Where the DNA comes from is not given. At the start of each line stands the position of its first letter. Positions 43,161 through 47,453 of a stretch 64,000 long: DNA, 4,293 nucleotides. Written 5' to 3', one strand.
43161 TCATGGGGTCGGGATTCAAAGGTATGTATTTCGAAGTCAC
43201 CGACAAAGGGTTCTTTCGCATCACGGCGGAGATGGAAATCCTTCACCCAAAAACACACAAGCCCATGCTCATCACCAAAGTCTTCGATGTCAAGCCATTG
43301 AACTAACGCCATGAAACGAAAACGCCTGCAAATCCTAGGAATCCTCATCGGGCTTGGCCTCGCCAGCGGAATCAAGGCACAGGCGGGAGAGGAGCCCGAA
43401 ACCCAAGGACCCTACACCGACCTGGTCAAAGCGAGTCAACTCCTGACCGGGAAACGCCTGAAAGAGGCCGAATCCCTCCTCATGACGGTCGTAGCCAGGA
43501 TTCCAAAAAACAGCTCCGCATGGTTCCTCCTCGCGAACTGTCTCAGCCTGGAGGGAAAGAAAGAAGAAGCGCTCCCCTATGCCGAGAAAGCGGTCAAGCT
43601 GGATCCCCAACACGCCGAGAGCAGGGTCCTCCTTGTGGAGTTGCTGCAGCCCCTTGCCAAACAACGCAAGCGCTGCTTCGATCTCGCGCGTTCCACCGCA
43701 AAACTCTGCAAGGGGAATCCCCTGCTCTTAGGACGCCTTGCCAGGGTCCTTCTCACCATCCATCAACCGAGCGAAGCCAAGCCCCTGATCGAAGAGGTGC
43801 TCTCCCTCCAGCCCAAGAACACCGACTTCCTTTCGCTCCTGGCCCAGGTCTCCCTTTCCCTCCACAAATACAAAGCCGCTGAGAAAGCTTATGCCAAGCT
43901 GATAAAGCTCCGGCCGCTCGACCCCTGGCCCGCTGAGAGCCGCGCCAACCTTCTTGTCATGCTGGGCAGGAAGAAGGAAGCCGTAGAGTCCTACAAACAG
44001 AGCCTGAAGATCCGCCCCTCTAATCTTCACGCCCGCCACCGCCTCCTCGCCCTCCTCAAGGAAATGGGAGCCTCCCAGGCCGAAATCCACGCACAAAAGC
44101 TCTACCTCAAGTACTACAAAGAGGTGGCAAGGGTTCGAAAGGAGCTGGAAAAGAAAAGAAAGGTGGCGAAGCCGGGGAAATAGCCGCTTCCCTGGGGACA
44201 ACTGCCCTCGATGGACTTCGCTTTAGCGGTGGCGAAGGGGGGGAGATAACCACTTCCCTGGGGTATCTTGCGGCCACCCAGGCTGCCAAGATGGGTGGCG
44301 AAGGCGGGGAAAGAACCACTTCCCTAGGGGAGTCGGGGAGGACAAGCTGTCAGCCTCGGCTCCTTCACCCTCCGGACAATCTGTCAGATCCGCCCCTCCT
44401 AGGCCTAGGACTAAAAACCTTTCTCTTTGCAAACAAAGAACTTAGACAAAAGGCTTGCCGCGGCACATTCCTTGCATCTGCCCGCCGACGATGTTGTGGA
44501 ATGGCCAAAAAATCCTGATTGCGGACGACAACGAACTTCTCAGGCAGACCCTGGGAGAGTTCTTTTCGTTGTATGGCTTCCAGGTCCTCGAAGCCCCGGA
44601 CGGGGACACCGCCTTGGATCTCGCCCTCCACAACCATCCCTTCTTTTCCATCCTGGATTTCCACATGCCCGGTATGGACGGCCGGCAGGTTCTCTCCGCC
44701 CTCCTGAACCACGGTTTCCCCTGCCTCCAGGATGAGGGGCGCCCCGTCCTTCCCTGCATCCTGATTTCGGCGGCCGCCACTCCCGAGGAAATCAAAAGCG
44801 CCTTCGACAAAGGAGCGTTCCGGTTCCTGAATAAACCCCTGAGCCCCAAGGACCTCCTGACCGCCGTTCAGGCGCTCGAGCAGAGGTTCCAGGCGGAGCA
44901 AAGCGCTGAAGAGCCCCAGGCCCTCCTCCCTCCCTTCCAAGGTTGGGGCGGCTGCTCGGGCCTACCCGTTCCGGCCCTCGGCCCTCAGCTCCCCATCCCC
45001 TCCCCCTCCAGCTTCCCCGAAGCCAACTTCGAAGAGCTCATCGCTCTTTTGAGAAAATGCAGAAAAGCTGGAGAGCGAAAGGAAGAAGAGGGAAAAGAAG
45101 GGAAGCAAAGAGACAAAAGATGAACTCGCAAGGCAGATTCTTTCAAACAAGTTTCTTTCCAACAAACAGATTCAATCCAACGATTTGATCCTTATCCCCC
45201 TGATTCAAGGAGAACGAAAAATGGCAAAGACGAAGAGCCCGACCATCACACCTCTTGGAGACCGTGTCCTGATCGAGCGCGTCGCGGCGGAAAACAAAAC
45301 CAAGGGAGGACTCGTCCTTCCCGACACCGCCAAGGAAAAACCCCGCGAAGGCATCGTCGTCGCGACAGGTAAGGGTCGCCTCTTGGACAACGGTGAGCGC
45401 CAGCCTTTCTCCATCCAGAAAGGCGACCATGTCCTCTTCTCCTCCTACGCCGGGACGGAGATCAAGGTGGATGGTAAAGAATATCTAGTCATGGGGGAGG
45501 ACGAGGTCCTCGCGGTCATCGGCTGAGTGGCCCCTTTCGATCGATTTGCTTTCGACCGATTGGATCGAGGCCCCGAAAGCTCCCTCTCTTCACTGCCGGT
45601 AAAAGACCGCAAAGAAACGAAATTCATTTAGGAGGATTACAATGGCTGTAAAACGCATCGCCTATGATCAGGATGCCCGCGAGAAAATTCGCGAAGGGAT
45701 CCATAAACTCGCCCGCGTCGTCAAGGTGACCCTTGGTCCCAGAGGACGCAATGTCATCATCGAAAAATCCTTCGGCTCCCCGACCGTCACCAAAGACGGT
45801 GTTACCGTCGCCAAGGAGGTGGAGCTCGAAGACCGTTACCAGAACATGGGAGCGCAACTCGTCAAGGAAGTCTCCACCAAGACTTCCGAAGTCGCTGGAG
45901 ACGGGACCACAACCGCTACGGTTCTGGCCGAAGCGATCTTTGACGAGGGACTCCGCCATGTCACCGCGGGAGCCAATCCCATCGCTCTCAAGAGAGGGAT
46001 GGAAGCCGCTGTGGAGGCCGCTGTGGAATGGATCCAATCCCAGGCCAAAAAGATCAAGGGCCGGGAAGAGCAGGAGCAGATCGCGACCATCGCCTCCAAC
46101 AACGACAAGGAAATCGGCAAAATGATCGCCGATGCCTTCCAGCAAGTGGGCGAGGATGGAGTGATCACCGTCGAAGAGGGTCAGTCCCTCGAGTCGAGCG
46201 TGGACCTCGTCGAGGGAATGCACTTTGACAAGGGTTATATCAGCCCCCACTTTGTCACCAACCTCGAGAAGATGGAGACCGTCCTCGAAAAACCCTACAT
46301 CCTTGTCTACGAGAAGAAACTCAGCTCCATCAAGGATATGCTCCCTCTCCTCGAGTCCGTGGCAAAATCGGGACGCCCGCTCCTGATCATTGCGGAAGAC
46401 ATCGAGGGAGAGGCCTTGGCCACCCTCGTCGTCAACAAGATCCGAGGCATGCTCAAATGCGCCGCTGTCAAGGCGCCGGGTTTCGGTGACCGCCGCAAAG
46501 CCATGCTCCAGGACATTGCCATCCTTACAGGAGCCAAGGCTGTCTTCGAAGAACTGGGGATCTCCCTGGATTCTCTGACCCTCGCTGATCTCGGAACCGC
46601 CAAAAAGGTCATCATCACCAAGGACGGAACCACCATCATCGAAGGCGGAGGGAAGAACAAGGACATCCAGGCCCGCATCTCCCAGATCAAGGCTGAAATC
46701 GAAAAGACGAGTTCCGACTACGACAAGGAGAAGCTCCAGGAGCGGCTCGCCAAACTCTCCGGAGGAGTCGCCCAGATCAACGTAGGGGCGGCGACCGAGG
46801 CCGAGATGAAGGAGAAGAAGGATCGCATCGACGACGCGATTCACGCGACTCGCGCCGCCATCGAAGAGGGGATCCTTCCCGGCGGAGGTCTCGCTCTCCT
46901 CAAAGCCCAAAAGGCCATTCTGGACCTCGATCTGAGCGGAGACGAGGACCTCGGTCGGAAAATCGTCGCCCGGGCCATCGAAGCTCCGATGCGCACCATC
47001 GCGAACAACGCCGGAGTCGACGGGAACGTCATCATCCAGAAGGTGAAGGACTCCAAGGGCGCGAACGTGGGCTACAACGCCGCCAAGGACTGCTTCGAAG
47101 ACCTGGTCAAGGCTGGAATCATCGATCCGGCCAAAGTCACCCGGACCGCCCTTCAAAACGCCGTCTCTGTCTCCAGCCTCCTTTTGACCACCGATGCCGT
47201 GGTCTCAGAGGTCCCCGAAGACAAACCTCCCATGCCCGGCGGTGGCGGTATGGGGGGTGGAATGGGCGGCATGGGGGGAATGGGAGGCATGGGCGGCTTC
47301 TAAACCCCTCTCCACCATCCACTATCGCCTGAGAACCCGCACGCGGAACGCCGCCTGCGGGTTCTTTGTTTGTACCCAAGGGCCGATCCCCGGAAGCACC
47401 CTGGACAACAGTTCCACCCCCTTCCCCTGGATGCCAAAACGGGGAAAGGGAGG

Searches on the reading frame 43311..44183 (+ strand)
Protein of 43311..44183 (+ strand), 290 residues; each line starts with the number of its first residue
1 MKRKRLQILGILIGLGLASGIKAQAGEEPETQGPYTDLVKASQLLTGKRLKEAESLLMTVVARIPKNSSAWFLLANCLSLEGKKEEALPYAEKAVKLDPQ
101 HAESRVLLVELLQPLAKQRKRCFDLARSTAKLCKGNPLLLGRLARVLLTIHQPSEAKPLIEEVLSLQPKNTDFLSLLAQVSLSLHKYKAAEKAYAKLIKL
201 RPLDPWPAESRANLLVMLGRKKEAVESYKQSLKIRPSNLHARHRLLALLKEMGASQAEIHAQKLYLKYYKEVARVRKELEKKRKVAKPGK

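Call 29: search_protein_families(library=pfam, proteins=[window:43311-44183:+], max_evalue=0.001)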
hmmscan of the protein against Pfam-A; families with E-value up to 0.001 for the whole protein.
window:43311-44183:+ (290 aa): 19 families
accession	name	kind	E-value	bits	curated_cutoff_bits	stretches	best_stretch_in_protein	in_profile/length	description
PF07719.23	TPR_2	-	5.6e-23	79.6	27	1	70-101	3-34/34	Tetratricopeptide repeat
PF13431.12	TPR_17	-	1.7e-20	72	24.4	1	57-88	2-33/34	Tetratricopeptide repeat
PF00515.34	TPR_1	-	2.1e-20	72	27.8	2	69-101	2-34/34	Tetratricopeptide repeat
PF13181.12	TPR_8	-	5e-20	70.3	25.7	1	69-101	2-34/34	Tetratricopeptide repeat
PF14559.12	TPR_19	-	4.6e-19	68.9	25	1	152-205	6-59/68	Tetratricopeptide repeat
PF13428.12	TPR_14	-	1.5e-18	65.8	23.5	1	70-111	3-44/44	Tetratricopeptide repeat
PF13432.12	TPR_16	-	3.8e-15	56.4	32.7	2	143-205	3-65/65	Tetratricopeptide repeat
PF23914.1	TPR_CcmH_CycH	-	1.1e-13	51.8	42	1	142-202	89-152/158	Cytochrome c-type biogenesis protein H TPR domain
PF12895.13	ANAPC3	-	4e-12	46.7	27.2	1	49-113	4-67/82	Anaphase-promoting complex, cyclosome, subunit 3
PF13424.12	TPR_12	-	8.1e-11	42.4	30.1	0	175-236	7-76/77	Tetratricopeptide repeat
PF25060.1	ARM_TT21_2nd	-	2.6e-09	37.4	27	1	47-109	201-263/270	Tetratricopeptide repeat protein 21 second ARM domain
PF13429.12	TPR_15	-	1.3e-08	35.1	26.2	0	64-108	142-186/280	Tetratricopeptide repeat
PF13176.12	TPR_7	-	3.5e-08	33.3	27.9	0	70-103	1-36/36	Tetratricopeptide repeat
PF13414.12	TPR_11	-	4.7e-08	33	26.8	0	213-244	2-33/42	TPR repeat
PF25062.1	ARM_TT21_N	-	7.8e-06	26.2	40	0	143-196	106-160/222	Tetratricopeptide repeat protein 21 N-terminal ARM repeat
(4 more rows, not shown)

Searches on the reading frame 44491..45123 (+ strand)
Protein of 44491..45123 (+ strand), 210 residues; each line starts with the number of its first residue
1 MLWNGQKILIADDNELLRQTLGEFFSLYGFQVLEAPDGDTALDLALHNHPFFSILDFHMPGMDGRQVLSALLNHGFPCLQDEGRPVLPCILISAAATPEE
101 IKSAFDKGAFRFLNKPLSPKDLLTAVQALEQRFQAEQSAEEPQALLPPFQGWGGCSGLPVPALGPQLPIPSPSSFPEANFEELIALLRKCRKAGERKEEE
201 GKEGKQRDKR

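Call 29: search_protein_families(library=pfam, proteins=[window:44491-45123:+], max_evalue=0.001)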
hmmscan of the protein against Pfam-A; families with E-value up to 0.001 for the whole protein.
window:44491-45123:+ (210 aa): 1 family
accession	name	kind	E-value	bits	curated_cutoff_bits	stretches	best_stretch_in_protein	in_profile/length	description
PF00072.30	Response_reg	-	1.7e-20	73.7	30.2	1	8-127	1-111/111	Response regulator receiver domain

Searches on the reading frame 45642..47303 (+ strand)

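Call 29: search_protein_families(library=pfam, proteins=[window:45642-47303:+], max_evalue=0.001)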
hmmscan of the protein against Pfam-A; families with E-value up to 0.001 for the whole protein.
window:45642-47303:+ (553 aa): 1 family
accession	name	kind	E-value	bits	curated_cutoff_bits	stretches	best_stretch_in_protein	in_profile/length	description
PF00118.29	Cpn60_TCP1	-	3.6e-85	286.9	34.3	1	23-523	1-488/490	TCP-1/cpn60 chaperonin family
